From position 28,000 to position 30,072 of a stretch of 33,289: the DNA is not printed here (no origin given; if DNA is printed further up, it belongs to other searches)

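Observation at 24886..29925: Second hdrA is split inside its inserted-ferredoxin domain by a NuoE/NuoF-type NADH module and re-fused to a NuoG/HydA-type Fe-S head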

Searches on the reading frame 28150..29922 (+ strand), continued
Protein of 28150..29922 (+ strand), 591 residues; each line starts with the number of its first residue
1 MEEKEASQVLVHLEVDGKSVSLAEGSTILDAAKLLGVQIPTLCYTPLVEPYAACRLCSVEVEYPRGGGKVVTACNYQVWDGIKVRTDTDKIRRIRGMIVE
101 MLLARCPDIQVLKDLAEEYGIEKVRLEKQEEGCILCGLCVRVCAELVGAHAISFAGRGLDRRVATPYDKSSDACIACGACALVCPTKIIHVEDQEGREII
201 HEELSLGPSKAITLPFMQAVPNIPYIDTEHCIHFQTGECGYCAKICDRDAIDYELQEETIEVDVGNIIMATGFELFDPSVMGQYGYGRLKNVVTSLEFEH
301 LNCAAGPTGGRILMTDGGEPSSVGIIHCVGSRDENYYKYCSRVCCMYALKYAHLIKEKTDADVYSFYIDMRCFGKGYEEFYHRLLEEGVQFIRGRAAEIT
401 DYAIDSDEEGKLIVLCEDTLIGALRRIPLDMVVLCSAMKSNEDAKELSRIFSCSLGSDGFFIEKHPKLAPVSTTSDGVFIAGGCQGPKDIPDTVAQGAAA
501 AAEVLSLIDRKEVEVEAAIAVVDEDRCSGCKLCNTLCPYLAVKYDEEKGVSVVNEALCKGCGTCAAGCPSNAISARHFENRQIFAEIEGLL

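Call 21: search_solved_structures(query=window:28150-29922:+, max_evalue=0.00001, show_alignments=1)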
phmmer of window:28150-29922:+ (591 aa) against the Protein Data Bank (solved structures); distinct sequences matched with E-value up to 0.00001: 83 (the best 60 are shown).
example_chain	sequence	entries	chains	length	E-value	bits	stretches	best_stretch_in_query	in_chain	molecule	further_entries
5odc_A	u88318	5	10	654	5.3e-115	388.3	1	173-590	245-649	Heterodisulfide reductase, subunit A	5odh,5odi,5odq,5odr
8rvv_A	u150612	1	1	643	5.1e-112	378.4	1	171-590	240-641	H(2):CoB-CoM heterodisulfide,ferredoxin reductase subunit A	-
8rvu_a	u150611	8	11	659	5.4e-112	378.3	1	171-590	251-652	H(2):CoB-CoM heterodisulfide,ferredoxin reductase subunit A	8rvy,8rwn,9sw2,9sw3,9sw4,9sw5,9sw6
9sfi_A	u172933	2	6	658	1e-109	370.8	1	169-591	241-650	CoB--CoM heterodisulfide reductase iron-sulfur subunit A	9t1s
7bkb_A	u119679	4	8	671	1.5e-106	360.3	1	171-589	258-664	CoB--CoM heterodisulfide reductase iron-sulfur subunit A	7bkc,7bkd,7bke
6tjr_A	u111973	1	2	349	5.4e-39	137.3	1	256-507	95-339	Fumarate reductase/succinate dehydrogenase flavoprotein domain protein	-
9mqx_A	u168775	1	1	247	2.1e-38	135.3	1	12-196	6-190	NADH:ubiquinone oxidoreductase chain G-like protein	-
9bov_A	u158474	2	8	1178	6.7e-28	100.6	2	10-105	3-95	Molybdopterin oxidoreductase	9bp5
8a6t_A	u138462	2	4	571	1.9e-27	99.2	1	10-218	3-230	Electron bifurcating hydrogenase subunit HydA1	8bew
7p5h_A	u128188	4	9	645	2.9e-25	91.9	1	13-193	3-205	Fe-hydrogenase, subunit alpha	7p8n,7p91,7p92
8oh5_C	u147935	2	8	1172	3e-25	91.9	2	126-188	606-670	Formate dehydrogenase-O, major subunit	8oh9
6tg9_A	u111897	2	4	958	7.4e-25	90.6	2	10-107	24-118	Formate dehydrogenase subunit alpha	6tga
7t2r_A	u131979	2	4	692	5.1e-24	87.8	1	12-193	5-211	NiFe hydrogenase subunit A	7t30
9wxb_B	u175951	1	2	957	1.2e-22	83.2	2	11-107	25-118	Formate dehydrogenase alpha subunit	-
7q4v_A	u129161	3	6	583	6.3e-21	77.6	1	13-135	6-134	Iron hydrogenase HydA1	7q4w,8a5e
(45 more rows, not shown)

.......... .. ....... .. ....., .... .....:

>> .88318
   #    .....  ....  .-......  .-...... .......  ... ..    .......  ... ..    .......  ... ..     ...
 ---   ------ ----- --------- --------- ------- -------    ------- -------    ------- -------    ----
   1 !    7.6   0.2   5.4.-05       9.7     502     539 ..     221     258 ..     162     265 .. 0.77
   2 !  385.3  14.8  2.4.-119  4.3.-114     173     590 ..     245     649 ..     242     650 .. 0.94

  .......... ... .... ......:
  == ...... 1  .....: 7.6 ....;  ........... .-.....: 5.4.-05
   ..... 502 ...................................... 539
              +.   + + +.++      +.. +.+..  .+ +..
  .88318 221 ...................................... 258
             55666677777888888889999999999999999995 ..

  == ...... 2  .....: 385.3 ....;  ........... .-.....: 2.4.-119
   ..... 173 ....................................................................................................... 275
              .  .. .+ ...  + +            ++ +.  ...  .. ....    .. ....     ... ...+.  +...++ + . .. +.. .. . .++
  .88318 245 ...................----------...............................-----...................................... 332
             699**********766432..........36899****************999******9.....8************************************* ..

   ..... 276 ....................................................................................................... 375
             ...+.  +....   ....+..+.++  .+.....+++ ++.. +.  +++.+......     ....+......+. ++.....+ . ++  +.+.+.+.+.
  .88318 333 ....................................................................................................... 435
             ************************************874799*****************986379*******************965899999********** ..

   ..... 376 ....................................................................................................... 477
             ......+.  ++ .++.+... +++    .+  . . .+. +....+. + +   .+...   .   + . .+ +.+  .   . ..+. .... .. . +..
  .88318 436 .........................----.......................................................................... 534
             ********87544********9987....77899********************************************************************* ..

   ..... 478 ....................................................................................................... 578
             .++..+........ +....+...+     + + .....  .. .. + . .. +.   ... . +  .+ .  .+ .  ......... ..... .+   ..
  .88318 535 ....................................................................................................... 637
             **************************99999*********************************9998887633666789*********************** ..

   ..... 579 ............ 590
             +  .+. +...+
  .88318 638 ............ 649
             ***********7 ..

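Call 55: find_encoding_contigs(protein=P0001, flank=10000, max_places=3)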
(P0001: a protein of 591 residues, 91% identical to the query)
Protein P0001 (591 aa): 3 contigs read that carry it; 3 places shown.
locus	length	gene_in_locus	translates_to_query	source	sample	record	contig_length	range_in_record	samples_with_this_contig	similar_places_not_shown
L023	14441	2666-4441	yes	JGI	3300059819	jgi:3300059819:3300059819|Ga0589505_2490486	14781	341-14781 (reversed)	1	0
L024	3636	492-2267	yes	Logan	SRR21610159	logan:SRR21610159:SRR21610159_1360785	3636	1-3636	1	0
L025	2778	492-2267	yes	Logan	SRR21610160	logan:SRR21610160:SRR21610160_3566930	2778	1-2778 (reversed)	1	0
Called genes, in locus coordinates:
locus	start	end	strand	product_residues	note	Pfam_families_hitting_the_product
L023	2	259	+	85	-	?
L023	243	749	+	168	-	PF01257:2Fe-2S_thioredx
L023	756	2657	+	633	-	PF01257:2Fe-2S_thioredx (weak), PF01512:Complex1_51K, PF00037:Fer4 (faint), PF10589:NADH_4Fe-4S, PF12838:Fer4_7 (weak), PF13187:Fer4_9 (weak), PF14697:Fer4_21 (weak)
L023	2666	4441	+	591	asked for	PF13510:Fer2_4, PF13183:Fer4_8 (weak), PF14697:Fer4_21 (weak), PF12838:Fer4_7, PF00037:Fer4 (weak), PF12838:Fer4_7 (weak), PF00037:Fer4 (weak), PF14697:Fer4_21, +7 more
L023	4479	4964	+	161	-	PF02662:FlpD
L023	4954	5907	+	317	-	PF01058:Oxidored_q6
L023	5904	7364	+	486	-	PF27537:HoxH, PF00374:NiFeSe_Hases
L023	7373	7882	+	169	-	PF01750:HycI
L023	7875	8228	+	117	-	PF01155:HypA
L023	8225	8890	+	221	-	PF02492:cobW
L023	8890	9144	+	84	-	PF01455:HupF_HypC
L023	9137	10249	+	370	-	PF01924:HypD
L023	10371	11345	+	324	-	PF01145:Band_7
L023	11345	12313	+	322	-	PF01145:Band_7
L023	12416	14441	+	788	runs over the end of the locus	?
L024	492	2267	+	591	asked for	PF13510:Fer2_4, PF13183:Fer4_8 (weak), PF14697:Fer4_21 (weak), PF12838:Fer4_7, PF00037:Fer4 (weak), PF12838:Fer4_7 (weak), PF00037:Fer4 (weak), PF14697:Fer4_21, +7 more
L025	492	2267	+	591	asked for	PF13510:Fer2_4, PF13183:Fer4_8 (weak), PF14697:Fer4_21 (weak), PF12838:Fer4_7, PF00037:Fer4 (weak), PF12838:Fer4_7 (weak), PF00037:Fer4 (weak), PF14697:Fer4_21, +7 more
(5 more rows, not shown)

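Call 56: find_encoding_contigs(protein=P0041, flank=10000, max_places=1)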
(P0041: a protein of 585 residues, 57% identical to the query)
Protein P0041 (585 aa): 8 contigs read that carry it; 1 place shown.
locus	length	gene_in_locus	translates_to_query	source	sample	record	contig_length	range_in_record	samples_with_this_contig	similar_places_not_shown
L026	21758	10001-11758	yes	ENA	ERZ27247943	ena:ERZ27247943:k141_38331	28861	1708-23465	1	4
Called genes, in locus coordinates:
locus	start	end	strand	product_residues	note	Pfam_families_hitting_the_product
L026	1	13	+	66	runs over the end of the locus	-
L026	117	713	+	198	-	PF13036:LpoB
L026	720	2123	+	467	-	-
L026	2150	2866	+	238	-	PF00702:Hydrolase, PF13419:HAD_2, PF13242:Hydrolase_like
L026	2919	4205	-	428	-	PF02812:ELFV_dehydrog_N, PF00208:ELFV_dehydrog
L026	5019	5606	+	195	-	PF13183:Fer4_8, PF12838:Fer4_7 (weak), PF13187:Fer4_9, PF13534:Fer4_17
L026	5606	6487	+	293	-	PF02754:CCG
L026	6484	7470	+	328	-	PF07992:Pyr_redox_2 (weak), PF00070:Pyr_redox (faint), PF00890:FAD_binding_2 (weak), PF01134:GIDA (weak), PF12831:FAD_oxidored, PF13450:NAD_binding_8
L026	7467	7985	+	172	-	PF01257:2Fe-2S_thioredx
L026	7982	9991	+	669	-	PF01257:2Fe-2S_thioredx, PF01512:Complex1_51K, PF10531:SLBB (weak), PF10589:NADH_4Fe-4S, PF12838:Fer4_7 (weak), PF13187:Fer4_9, PF13237:Fer4_10 (weak), PF14697:Fer4_21 (weak), +2 more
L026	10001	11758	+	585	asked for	PF13510:Fer2_4, PF12838:Fer4_7, PF14697:Fer4_21 (weak), PF00037:Fer4 (weak), PF13237:Fer4_10, PF12838:Fer4_7, PF13187:Fer4_9, PF14697:Fer4_21 (weak), +7 more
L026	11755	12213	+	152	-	PF02662:FlpD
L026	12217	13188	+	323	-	PF01058:Oxidored_q6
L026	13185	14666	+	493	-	PF27537:HoxH, PF00374:NiFeSe_Hases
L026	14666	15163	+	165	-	PF01750:HycI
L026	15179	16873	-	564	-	PF00884:Sulfatase (weak), PF01663:Phosphodiest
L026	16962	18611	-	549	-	PF00795:CN_hydrolase, PF02540:NAD_synthase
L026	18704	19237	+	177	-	-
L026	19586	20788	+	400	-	PF13534:Fer4_17 (faint), PF13746:Fer4_18 (faint), PF14697:Fer4_21 (faint), PF13237:Fer4_10 (faint), PF25160:LdpA_Fe-S-bd (faint), PF13183:Fer4_8 (weak), PF17179:Fer4_22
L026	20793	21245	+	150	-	PF00027:cNMP_binding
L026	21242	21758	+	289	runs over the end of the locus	PF00175:NAD_binding_1, PF10418:DHODB_Fe-S_bind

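Call 59: search_protein_families(library=ncbifam, proteins=[window:28150-29922:+], max_evalue=1e-10)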
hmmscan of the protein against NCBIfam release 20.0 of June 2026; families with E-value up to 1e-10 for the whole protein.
window:28150-29922:+ (591 aa): 22 families
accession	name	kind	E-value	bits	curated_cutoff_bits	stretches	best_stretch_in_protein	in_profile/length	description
NF040770.1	hetero_SS_HdrA2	exception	2.2e-131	439.4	1100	1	204-589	263-639/777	CoB-CoM heterodisulfide reductase HdrA2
NF041778.1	hetero_SS_HdrA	equivalog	1.6e-111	373.5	1400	1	171-591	245-651/771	ferredoxin:CoB-CoM heterodisulfide reductase subunit HdrA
NF041891.1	hdrA_Methbact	equivalog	4.2e-101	339.4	1300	1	171-591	237-636/762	ferredoxin:CoB-CoM heterodisulfide reductase subunit HdrA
NF040763.1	FeFe_hydrog_A6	exception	2.3e-36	125.3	765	1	11-194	1-210/571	NADH-dependent [FeFe] hydrogenase, group A6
NF005745.0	PRK07569.1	equivalog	2.6e-32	112.1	333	1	11-196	4-214/238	bidirectional hydrogenase complex protein HoxU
TIGR01973.1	NuoG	equivalog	1.4e-23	83.5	470.05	1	13-105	1-90/606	NADH-quinone oxidoreductase subunit NuoG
NF005895.0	PRK07860.1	equivalog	2.2e-19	69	802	1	3-104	10-110/811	NADH-quinone oxidoreductase subunit G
NF006305.0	PRK08493.1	equivalog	3.6e-18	65.1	591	1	11-101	2-87/819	NADH-quinone oxidoreductase subunit G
NF040762.1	Hydr_FeFe_Clost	exception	4.4e-18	65.2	900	1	13-102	3-90/572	ferredoxin hydrogenase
NF009454.0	PRK12814.1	equivalog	3.6e-17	62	916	1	11-108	4-99/657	putative NADPH-dependent glutamate synthase small subunit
NF040864.1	HgcB_ferredoxin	equivalog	4.1e-17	61.8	99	0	522-575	11-63/93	mercury methylation ferredoxin HgcB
NF038196.1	ferrodoxin_EFR1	subfamily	6.6e-16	59.1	75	0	521-577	181-233/242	EFR1 family ferrodoxin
TIGR02179.1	PorD_KorD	subfamily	3.6e-15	55.8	60.05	1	520-575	20-74/78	2-oxoacid:acceptor oxidoreductase, delta subunit, pyruvate/2-ketoisovalerate family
TIGR01971.1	NuoI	subfamily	1.5e-14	53.6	113.05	0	126-192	37-101/121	NADH-quinone oxidoreductase, chain I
NF042909.1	FMH_DH_FwdF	exception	3e-14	52.9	375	0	521-575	253-313/336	tungsten-dependent formylmethanofuran dehydrogenase subunit FwdF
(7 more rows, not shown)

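Call 65: predict_structure(alignment_id=A2)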
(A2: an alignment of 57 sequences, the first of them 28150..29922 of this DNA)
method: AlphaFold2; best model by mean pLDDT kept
length: 591 residues; sequences in the alignment: 57
mean_pLDDT: 76.9   pTM: 0.41
mean pLDDT of the five models: 76.9, 73.8, 73.3, 71.5, 67.9
residues with pLDDT >= 90: 189; 70-90: 237; 50-70: 80; < 50: 85
segments of 3 or more residues with pLDDT < 50: 1-5, 203-223, 258-264, 372-376, 464-472, 482-502, 513-516, 586-591
pLDDT, mean of each block of 10 residues (from residue 1): 55 94 92 93 87 91 90 93 94 95 91 94 86 90 90 85 89 87 90 76 46 33 63 81 75 62 51 82 91 90 78 91 91 73 73 91 84 54 87 88 92 91 92 88 74 64 45 51 39 36 51 55 84 81 89 78 71 65 46 34
secondary structure, 60 per line:
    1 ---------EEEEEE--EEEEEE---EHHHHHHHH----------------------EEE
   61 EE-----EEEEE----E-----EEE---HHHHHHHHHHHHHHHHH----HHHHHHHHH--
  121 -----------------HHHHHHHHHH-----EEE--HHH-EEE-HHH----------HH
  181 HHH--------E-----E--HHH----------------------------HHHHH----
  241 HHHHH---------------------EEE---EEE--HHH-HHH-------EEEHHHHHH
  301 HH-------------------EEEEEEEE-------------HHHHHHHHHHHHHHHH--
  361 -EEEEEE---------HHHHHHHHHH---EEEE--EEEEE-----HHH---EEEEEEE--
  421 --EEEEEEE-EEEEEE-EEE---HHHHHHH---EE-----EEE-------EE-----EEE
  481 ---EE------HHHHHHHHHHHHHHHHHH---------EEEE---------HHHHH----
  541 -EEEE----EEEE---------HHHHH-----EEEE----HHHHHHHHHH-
elements in order: E10-15 E18-23 H28-35 E58-62 E68-72 E83-85 H89-105 H110-118 H138-147 E153-155 E162-164 H179-183 H232-236 H241-245 E267-269 E273-275 E292-294 H295-302 E322-329 H343-358 E362-367 H377-386 E390-393 E396-400 E412-418 E423-429 E431-436 E438-440 H444-450 E461-463 E478-480 H492-509 E519-522 H532-536 E542-545 E550-553 H563-567 E573-576 H581-590

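Call 69: fold_search(model_id=the predicted structure, library=pdb)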
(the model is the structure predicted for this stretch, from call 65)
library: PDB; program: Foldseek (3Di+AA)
matches with E <= 10: 1104; with E <= 0.001: 301
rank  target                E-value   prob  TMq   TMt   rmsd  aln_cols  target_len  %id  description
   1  8rvy_A                5.9e-34  1.00  0.32  0.30  18.8       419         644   47  CryoEM structure of the Elp-Hdr complex of Methanothermobacter marburgensis state 1 (composite structure) (released 2025-05-14)
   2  5odc_A                6.3e-34  1.00  0.32  0.30  20.4       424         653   48  Heterodisulfide reductase / [NiFe]-hydrogenase complex from Methanothermococcus thermolithotrophicus at 2.3 A resoluti (released 2017-08-30)
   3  8rvu_A                9.4e-34  1.00  0.33  0.30  20.1       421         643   46  CryoEM structure of the Elp-Hdr complex of Methanothermobacter marburgensis state 2 (composite structure) (released 2025-05-14)
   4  5odi_A                2.8e-33  1.00  0.32  0.30  20.5       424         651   48  Heterodisulfide reductase / [NiFe]-hydrogenase complex from Methanothermococcus thermolithotrophicus cocrystallized wi (released 2017-08-30)
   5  5odh_A                3.5e-33  1.00  0.33  0.30  20.6       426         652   47  Heterodisulfide reductase / [NiFe]-hydrogenase complex from Methanothermococcus thermolithotrophicus soaked with heter (released 2017-08-30)
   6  7bkb_A                5.9e-33  1.00  0.33  0.29  20.3       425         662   45  Formate dehydrogenase - heterodisulfide reductase - formylmethanofuran dehydrogenase complex from Methanospirillum hun (released 2021-09-29)
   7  7bkd_A                2.3e-31  1.00  0.32  0.29  19.3       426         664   45  Formate dehydrogenase - heterodisulfide reductase - formylmethanofuran dehydrogenase complex from Methanospirillum hun (released 2021-09-29)
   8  8rwn_A                1.3e-25  1.00  0.33  0.43  20.7       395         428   40  CryoEM structure of the Hdr(ABC)2 subunits of the Elp-Hdr complex of Methanothermobacter marburgensis (released 2025-05-14)
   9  8rvu_a                1.4e-25  1.00  0.33  0.43  16.2       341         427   45  CryoEM structure of the Elp-Hdr complex of Methanothermobacter marburgensis state 2 (composite structure) (released 2025-05-14)
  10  7bke_A                4.7e-25  1.00  0.33  0.42  15.9       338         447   46  Formate dehydrogenase - heterodisulfide reductase - formylmethanofuran dehydrogenase complex from Methanospirillum hun (released 2021-09-29)
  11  7bkd_a                3.7e-24  1.00  0.31  0.40  15.7       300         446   47  Formate dehydrogenase - heterodisulfide reductase - formylmethanofuran dehydrogenase complex from Methanospirillum hun (released 2021-09-29)
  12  9mqx_A                8.6e-19  1.00  0.29  0.69   1.5       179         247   38  Electron-bifurcating Tungstopyranopterin-containing aldehyde oxidoreductase with NADH (released 2025-07-16)
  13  6tjr_A                4.8e-18  1.00  0.29  0.48   8.3       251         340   35  Structure of HdrA-like subunit from Hyphomicrobium denitrificans (released 2020-08-19)
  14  8a6t_A                1.8e-15  1.00  0.28  0.29   2.7       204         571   36  Cryo-EM structure of the electron bifurcating Fe-Fe hydrogenase HydABC complex from Thermoanaerobacter kivui in the re (released 2023-02-15)
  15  7t2r_A                4.0e-15  1.00  0.29  0.26   2.5       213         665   34  Structure of electron bifurcating Ni-Fe hydrogenase complex HydABCSL in FMN-free apo state (released 2022-03-16)
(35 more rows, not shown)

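Call 78: search_protein_representatives(protein=window:28150-29922:+)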
Query: 591 residues. Proteins with E-value up to 0.001 (for the whole library): 19735; up to 1e-10: 7827; up to 1e-30: 1783. The best 150 are listed.
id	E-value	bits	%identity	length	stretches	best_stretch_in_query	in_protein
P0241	1.3e-216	737.0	55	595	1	11-591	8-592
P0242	9.0e-165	565.9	43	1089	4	173-591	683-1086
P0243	5.8e-162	556.6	40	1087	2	11-508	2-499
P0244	1.9e-154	531.8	42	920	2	172-539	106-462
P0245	6.9e-146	503.5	38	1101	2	11-508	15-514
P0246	1.3e-145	502.6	40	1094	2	171-590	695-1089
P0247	1.9e-145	502.1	46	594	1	13-589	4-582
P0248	3.6e-143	494.5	43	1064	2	170-504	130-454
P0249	2.2e-142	491.9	54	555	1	173-591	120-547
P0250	1.6e-141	489.1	52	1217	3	203-586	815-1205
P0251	1.5e-138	479.3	51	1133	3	236-591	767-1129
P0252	2.5e-136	471.9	41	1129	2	171-505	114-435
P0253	7.8e-136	470.3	56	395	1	237-591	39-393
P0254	7.9e-134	463.7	46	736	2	171-590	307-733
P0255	3.3e-133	461.6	40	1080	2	171-588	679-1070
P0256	6.8e-133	460.6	43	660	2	4-506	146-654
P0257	3.8e-132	458.1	41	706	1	11-591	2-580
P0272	5.6e-119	414.6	43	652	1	10-508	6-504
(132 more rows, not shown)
